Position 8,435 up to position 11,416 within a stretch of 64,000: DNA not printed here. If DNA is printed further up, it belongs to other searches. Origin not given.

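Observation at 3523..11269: acs followed by two tandem paralogous Pat/PatZ-type lysine acetyltransferase genes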

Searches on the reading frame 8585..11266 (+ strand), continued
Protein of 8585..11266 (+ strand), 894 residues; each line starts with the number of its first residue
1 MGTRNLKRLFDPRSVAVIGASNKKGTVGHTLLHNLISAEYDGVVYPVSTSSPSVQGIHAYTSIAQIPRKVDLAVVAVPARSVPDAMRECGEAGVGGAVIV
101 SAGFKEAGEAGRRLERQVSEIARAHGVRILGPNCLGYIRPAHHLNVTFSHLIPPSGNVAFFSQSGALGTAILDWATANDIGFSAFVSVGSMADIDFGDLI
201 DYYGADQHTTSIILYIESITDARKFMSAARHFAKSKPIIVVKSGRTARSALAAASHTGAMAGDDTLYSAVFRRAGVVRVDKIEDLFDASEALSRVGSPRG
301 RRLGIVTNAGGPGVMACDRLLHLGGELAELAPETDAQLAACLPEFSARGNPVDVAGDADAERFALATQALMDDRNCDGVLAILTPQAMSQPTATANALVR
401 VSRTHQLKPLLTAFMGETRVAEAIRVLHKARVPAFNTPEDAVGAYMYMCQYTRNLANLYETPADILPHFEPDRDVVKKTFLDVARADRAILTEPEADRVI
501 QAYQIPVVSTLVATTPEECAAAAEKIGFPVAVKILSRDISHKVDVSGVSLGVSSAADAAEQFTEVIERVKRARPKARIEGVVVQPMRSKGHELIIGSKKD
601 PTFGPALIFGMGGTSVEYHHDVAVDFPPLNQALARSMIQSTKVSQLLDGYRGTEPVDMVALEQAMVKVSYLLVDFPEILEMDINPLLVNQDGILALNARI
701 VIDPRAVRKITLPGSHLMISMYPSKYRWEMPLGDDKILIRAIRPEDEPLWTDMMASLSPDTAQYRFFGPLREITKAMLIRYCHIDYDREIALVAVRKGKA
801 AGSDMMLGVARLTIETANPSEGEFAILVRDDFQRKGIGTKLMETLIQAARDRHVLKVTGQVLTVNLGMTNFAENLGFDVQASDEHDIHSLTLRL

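Call 50: find_encoding_contigs(protein=P0010, flank=8000, max_places=2)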
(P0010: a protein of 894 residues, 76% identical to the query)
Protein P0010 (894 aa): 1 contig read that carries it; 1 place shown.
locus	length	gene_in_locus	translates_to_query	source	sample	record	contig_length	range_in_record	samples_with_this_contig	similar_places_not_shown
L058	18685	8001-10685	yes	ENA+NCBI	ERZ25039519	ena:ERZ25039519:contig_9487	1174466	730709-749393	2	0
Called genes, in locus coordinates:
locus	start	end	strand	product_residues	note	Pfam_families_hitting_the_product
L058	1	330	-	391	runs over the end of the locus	PF00155:Aminotran_1_2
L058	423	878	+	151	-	PF12802:MarR_2, PF13412:HTH_24 (faint)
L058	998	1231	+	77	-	PF02597:ThiS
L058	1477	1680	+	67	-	PF00313:CSD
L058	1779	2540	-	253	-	PF00376:MerR, PF13411:MerR_1, PF09278:MerR-DNA-bind (weak), PF07739:TipAS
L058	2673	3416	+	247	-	PF01863:YgjP-like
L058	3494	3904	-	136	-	-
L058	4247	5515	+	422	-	PF07690:MFS_1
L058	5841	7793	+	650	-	PF16177:ACAS_N, PF00501:AMP-binding, PF13193:AMP-binding_C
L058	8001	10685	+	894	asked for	PF02629:CoA_binding, PF13380:CoA_binding_2, PF13607:Succ_CoA_lig, PF19045:Ligase_CoA_2, PF13549:ATP-grasp_5, PF00583:Acetyltransf_1, PF13302:Acetyltransf_3, PF13508:Acetyltransf_7, +1 more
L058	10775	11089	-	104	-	-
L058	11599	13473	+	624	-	PF05496:RuvB_N (faint), PF13177:DNA_pol3_delta2, PF07728:AAA_5 (faint), PF13401:AAA_22 (weak), PF00004:AAA, PF12169:DNA_pol3_gamma3, PF20964:DnaX_C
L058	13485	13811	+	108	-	PF02575:YbaB_DNA_bd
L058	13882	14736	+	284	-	PF21176:RecR_HhH, PF02132:RecR_ZnF, PF01751:Toprim, PF13662:Toprim_4, PF21175:RecR_C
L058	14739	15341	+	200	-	PF01558:POR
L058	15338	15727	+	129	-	PF13187:Fer4_9 (faint), PF12797:Fer4_2 (faint), PF12837:Fer4_6 (weak), PF13237:Fer4_10, PF14697:Fer4_21, PF13459:Fer4_15 (faint), PF12838:Fer4_7 (weak), PF00037:Fer4 (weak), +1 more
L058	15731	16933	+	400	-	PF01855:POR_N, PF17147:PFOR_II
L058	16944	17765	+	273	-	PF01257:2Fe-2S_thioredx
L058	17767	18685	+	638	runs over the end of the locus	PF01257:2Fe-2S_thioredx (weak), PF01512:Complex1_51K, PF10589:NADH_4Fe-4S, PF00037:Fer4 (weak), PF13237:Fer4_10 (weak), PF14697:Fer4_21 (weak)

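Call 51: find_encoding_contigs(protein=P0056, flank=8000, max_places=2)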
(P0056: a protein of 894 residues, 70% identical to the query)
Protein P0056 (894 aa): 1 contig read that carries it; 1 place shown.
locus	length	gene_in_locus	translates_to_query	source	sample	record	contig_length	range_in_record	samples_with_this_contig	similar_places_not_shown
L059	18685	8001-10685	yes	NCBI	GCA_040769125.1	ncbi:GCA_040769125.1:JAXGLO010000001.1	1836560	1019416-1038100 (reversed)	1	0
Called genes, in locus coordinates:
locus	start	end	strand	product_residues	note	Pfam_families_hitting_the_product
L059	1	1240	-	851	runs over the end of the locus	PF10544:T5orf172 (weak), PF04851:ResIII (weak)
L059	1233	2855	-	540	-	PF07669:Eco57I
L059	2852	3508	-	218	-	PF20473:MmeI_Mtase (weak)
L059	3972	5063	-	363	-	PF01661:Macro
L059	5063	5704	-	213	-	PF14487:DarT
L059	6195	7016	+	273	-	PF01507:PAPS_reduct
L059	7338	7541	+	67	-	PF00313:CSD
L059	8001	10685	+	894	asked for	PF02629:CoA_binding, PF13380:CoA_binding_2, PF13607:Succ_CoA_lig, PF19045:Ligase_CoA_2, PF13549:ATP-grasp_5, PF00583:Acetyltransf_1, PF13302:Acetyltransf_3 (weak), PF13508:Acetyltransf_7 (weak)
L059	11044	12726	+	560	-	PF05496:RuvB_N (faint), PF13177:DNA_pol3_delta2, PF13401:AAA_22 (faint), PF13604:AAA_30 (weak), PF00004:AAA, PF12169:DNA_pol3_gamma3, PF20964:DnaX_C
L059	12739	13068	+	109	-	PF02575:YbaB_DNA_bd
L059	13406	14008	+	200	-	PF21176:RecR_HhH, PF02132:RecR_ZnF, PF01751:Toprim, PF13662:Toprim_4, PF21175:RecR_C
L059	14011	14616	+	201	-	PF01558:POR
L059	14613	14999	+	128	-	PF13187:Fer4_9 (faint), PF00037:Fer4 (weak), PF12797:Fer4_2 (weak), PF12837:Fer4_6 (weak), PF13237:Fer4_10, PF14697:Fer4_21, PF12838:Fer4_7 (weak), PF00037:Fer4 (weak), +2 more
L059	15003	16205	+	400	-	PF01855:POR_N, PF17147:PFOR_II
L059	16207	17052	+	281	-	PF01257:2Fe-2S_thioredx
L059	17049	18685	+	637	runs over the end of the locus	PF01257:2Fe-2S_thioredx, PF01512:Complex1_51K, PF12838:Fer4_7 (faint), PF10589:NADH_4Fe-4S, PF12797:Fer4_2 (faint), PF00037:Fer4 (weak), PF13187:Fer4_9 (weak), PF13237:Fer4_10 (weak)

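Call 52: find_encoding_contigs(protein=P0003, flank=10000, max_places=2)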
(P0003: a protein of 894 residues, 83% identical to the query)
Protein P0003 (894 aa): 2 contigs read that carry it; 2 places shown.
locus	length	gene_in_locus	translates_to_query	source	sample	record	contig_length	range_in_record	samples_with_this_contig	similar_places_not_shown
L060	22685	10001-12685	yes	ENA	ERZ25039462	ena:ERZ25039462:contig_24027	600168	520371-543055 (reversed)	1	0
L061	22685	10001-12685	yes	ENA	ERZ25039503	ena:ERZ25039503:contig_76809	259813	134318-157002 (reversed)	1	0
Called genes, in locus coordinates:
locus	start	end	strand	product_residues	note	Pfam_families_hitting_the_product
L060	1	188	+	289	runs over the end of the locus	PF03372:Exo_endo_phos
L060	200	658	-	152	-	PF00903:Glyoxalase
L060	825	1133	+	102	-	PF01084:Ribosomal_S18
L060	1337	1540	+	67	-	PF00313:CSD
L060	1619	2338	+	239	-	PF01863:YgjP-like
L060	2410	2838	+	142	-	PF10604:Polyketide_cyc2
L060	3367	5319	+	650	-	PF16177:ACAS_N, PF00501:AMP-binding, PF13193:AMP-binding_C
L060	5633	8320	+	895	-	PF02629:CoA_binding, PF13380:CoA_binding_2, PF13607:Succ_CoA_lig, PF19045:Ligase_CoA_2, PF13549:ATP-grasp_5, PF13302:Acetyltransf_3, PF00583:Acetyltransf_1, PF13508:Acetyltransf_7, +1 more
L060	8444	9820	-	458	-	PF07714:PK_Tyr_Ser-Thr, PF00069:Pkinase, PF03793:PASTA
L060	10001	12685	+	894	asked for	PF02629:CoA_binding, PF13380:CoA_binding_2, PF13607:Succ_CoA_lig, PF19045:Ligase_CoA_2, PF13549:ATP-grasp_5, PF13302:Acetyltransf_3 (weak), PF00583:Acetyltransf_1, PF13508:Acetyltransf_7 (weak)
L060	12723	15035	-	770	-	PF01546:Peptidase_M20, PF04389:Peptidase_M28, PF05343:Peptidase_M42 (faint)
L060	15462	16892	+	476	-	PF05496:RuvB_N (faint), PF13177:DNA_pol3_delta2, PF13604:AAA_30 (faint), PF00004:AAA, PF13401:AAA_22 (weak), PF12169:DNA_pol3_gamma3, PF21694:DNA_pol3_delta_C (weak)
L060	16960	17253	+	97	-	-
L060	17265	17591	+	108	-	PF02575:YbaB_DNA_bd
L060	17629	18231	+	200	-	PF21176:RecR_HhH, PF02132:RecR_ZnF, PF01751:Toprim, PF13662:Toprim_4, PF21175:RecR_C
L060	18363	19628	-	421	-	-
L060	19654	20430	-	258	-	PF13529:Peptidase_C39_2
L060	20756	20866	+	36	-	-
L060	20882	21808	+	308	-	-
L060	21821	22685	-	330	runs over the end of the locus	PF14249:Tocopherol_cycl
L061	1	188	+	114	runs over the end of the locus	-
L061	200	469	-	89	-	-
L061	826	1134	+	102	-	PF01084:Ribosomal_S18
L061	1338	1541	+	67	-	PF00313:CSD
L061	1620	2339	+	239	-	PF01863:YgjP-like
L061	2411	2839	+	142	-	PF10604:Polyketide_cyc2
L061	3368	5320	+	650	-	PF16177:ACAS_N, PF00501:AMP-binding, PF13193:AMP-binding_C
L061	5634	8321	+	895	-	PF02629:CoA_binding, PF13380:CoA_binding_2, PF13607:Succ_CoA_lig, PF19045:Ligase_CoA_2, PF13549:ATP-grasp_5, PF13302:Acetyltransf_3, PF00583:Acetyltransf_1, PF13508:Acetyltransf_7, +1 more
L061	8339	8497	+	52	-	-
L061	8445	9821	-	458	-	PF07714:PK_Tyr_Ser-Thr, PF00069:Pkinase, PF03793:PASTA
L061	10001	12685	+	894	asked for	PF02629:CoA_binding, PF13380:CoA_binding_2, PF13607:Succ_CoA_lig, PF19045:Ligase_CoA_2, PF13549:ATP-grasp_5, PF13302:Acetyltransf_3 (weak), PF00583:Acetyltransf_1, PF13508:Acetyltransf_7 (weak)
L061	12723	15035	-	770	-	PF01546:Peptidase_M20, PF04389:Peptidase_M28, PF05343:Peptidase_M42 (faint)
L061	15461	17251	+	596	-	PF05496:RuvB_N (faint), PF13177:DNA_pol3_delta2, PF13401:AAA_22 (weak), PF00004:AAA, PF12169:DNA_pol3_gamma3, PF21694:DNA_pol3_delta_C (weak), PF20964:DnaX_C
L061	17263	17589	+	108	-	PF02575:YbaB_DNA_bd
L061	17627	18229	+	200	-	PF21176:RecR_HhH, PF02132:RecR_ZnF, PF01751:Toprim, PF13662:Toprim_4, PF21175:RecR_C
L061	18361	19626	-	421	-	-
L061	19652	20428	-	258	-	PF13529:Peptidase_C39_2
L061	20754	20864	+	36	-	-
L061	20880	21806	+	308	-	-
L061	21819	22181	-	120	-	-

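Call 77: search_protein_representatives(protein=window:8585-11266:+)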
Query: 894 residues. Proteins with E-value up to 0.001 (for the whole library): 48455; up to 1e-10: 28484; up to 1e-30: 11562. The best 150 are listed.
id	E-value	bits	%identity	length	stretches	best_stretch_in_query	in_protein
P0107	0.0e+00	1233.5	63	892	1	1-893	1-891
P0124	3.0e-255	865.8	47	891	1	1-888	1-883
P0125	5.6e-244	828.5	45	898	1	5-885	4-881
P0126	8.9e-242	821.2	45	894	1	7-892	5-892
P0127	1.9e-240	816.8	45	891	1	2-892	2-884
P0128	2.7e-228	776.7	46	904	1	4-882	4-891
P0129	1.5e-223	761.0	44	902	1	2-884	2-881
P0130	3.2e-222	756.6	43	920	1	8-879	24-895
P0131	7.8e-222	755.3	44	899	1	1-883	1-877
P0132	2.9e-221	753.4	81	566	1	73-499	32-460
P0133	8.2e-220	748.6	45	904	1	5-883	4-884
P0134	2.4e-218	743.7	41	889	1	4-887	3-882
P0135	9.2e-216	735.2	40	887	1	1-887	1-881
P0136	1.2e-215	734.7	42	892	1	1-886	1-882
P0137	1.6e-214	731.1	43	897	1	2-892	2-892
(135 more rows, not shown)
